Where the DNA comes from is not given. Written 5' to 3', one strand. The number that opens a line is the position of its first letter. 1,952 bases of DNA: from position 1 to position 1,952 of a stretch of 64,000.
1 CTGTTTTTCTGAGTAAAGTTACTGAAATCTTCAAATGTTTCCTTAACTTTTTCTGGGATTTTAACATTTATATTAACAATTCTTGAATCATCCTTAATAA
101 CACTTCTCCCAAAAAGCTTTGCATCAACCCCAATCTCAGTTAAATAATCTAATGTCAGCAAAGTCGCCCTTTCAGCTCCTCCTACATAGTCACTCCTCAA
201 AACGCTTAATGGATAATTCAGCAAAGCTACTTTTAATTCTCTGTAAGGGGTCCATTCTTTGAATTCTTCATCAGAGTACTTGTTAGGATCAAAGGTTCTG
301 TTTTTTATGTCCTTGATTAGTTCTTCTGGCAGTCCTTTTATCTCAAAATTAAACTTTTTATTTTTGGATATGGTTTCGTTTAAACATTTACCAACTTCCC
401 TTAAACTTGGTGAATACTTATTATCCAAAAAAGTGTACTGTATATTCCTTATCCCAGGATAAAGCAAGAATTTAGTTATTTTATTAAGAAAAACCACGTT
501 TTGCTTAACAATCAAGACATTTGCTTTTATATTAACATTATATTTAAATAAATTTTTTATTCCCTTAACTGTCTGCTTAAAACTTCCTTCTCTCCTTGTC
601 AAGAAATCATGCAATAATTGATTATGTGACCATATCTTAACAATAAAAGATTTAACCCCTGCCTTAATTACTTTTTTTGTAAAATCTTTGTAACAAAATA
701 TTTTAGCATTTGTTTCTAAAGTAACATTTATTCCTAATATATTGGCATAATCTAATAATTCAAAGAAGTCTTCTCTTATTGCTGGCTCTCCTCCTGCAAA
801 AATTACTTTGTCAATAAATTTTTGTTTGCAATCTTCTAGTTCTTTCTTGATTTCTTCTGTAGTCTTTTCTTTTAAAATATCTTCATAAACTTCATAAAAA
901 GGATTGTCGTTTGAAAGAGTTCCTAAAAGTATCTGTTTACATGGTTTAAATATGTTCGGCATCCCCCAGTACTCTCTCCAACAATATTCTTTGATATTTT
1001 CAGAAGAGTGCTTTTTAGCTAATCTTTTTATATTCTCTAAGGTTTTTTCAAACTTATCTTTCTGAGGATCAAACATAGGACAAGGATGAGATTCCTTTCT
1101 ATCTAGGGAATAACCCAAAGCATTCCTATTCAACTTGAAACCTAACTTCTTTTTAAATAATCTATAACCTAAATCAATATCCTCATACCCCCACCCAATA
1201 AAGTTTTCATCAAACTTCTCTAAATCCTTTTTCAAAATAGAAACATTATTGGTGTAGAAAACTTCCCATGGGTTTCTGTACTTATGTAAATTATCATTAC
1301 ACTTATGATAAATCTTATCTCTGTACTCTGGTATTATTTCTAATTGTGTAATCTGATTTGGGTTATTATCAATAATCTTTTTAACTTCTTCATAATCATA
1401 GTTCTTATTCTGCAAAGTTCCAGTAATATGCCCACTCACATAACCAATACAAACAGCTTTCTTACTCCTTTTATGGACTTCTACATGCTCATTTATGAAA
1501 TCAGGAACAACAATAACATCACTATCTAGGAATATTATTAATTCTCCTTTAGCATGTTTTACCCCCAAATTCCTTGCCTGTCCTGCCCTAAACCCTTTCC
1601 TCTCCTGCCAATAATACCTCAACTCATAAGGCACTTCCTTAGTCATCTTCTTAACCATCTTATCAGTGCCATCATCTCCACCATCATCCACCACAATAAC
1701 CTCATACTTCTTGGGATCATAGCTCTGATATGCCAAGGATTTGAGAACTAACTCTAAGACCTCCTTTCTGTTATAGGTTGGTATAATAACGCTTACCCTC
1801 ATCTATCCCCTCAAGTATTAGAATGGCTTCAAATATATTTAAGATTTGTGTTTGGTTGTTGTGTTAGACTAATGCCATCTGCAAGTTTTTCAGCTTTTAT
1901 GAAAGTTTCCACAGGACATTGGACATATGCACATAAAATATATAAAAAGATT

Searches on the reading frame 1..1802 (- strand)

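Call 11: search_protein_families(library=ncbifam, proteins=[window:1-1802:-], max_evalue=1)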
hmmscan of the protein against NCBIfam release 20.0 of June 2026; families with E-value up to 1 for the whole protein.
window:1-1802:- (600 aa): 69 families (the best 25 are shown)
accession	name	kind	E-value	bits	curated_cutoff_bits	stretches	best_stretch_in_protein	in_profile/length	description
NF041875.1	EPS_EpsD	equivalog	2.9e-42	145.2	370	2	3-123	1-117/325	exopolysaccharide biosynthesis glycosyltransferase EpsD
NF038332.1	rSAM_rare_HxsC4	exception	1.7e-21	76.8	500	1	292-457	19-192/335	radical SAM protein HxsC4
NF038302.1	EPS_HpsE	equivalog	4.6e-20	71.8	300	1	2-133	2-131/307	hormogonium polysaccharide biosynthesis glycosyltransferase HpsE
NF038299.1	EPS_HpsN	equivalog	1e-18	67.4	425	1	2-203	2-190/317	hormogonium polysaccharide biosynthesis glycosyltransferase HpsN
TIGR04055.1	rSAM_NirJ2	equivalog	3.1e-17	63.1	500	1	311-451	27-166/326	putative heme d1 biosynthesis radical SAM protein NirJ2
TIGR04053.2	TIGR04053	equivalog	8.2e-17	61.5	395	1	312-452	37-179/366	TIGR04053 family radical SAM/SPASM domain-containing protein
NF050819.1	PolSacchBiosHfsG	equivalog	9.5e-17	61.1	500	2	2-123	13-130/302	polysaccharide biosynthesis protein HfsG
TIGR04545.1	rSAM_ahbD_hemeb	equivalog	2.1e-16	60.3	500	1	311-444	28-160/339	heme b synthase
TIGR03977.1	rSAM_pair_HxsC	equivalog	2.5e-16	59.4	267.9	1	319-447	59-191/292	His-Xaa-Ser system radical SAM maturase HxsC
TIGR04054.1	rSAM_NirJ1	equivalog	5.8e-16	58.1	650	1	311-454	64-205/387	putative heme d1 biosynthesis radical SAM protein NirJ1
NF047683.1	TeichurnBiosyTuaG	equivalog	2e-15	57.1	400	1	2-119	7-120/252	teichuronic acid biosynthesis protein TuaG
NF050050.1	ProtGlycPglI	equivalog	2.6e-15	56.6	500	1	3-112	4-110/306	GalNAc(5)-diNAcBac-PP-undecaprenol beta-1,3-glucosyltransferase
NF007482.0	PRK10073.1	equivalog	2.9e-15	56.1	423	1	2-111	7-111/334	glycosyltransferase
TIGR03965.1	mycofact_glyco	equivalog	5.6e-15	55.2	280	1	2-114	75-183/467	mycofactocin biosynthesis glycosyltransferase MftF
TIGR04347.1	pseudo_SAM_Halo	equivalog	6.7e-15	55.2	525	1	312-460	67-213/390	TIGR04347 family pseudo-SAM/SPASM protein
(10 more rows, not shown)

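Call 28: find_related_loci(query=window:1-1802:-, collection=genome_contigs, flank=8000)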
Query window:1-1802:- (600 aa) in genome_contigs; peptide patterns used: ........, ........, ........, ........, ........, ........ (x = any residue, [..] = any of these).
65 stretches matched a pattern; 1 encode a relative of the query (tblastn E <= 1e-3); 1 distinct loci.
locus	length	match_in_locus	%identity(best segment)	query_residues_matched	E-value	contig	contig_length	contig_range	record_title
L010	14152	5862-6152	31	3-103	5e-9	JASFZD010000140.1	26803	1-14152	MAG: Sulfurimonas sp. isolate MAY_MAG_00016 ALL_000000001329, whole genome shotgun sequence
